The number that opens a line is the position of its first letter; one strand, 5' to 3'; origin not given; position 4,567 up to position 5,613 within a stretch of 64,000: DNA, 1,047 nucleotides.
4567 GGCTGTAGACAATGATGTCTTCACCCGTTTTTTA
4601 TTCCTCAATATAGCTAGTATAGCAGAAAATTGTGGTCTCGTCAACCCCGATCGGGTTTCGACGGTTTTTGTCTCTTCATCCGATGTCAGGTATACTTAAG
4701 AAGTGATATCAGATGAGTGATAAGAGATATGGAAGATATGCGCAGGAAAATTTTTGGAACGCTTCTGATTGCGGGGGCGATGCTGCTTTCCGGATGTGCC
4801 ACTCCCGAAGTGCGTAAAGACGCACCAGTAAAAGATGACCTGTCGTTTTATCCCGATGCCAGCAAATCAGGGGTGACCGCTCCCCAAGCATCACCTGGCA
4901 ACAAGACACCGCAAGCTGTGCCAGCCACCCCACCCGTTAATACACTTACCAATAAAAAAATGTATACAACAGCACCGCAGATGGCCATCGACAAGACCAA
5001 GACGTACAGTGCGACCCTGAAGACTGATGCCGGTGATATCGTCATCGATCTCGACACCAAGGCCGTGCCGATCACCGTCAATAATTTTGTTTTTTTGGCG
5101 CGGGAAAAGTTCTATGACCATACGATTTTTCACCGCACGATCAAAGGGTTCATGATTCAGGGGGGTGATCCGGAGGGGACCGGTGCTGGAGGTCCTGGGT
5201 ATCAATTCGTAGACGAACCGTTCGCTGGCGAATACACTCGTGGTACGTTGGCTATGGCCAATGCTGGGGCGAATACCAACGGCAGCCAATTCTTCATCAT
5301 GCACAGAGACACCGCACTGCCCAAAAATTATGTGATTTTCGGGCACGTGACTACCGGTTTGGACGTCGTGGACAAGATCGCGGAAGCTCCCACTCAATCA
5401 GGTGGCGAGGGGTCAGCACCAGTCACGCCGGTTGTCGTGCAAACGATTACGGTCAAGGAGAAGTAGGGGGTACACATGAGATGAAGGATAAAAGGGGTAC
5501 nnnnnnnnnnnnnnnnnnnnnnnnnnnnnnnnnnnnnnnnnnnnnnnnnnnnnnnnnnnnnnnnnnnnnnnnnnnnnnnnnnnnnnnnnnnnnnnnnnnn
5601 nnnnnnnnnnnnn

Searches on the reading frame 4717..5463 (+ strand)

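Call 77: search_protein_families(library=pfam, proteins=[window:4717-5463:+], max_evalue=0.0001)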
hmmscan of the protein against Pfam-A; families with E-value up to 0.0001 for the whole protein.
window:4717-5463:+ (249 aa): 1 family
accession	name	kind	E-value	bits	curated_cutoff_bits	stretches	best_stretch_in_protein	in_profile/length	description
PF00160.26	Pro_isomerase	-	1.9e-41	142.4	21.7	1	100-245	3-158/159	Cyclophilin type peptidyl-prolyl cis-trans isomerase/CLD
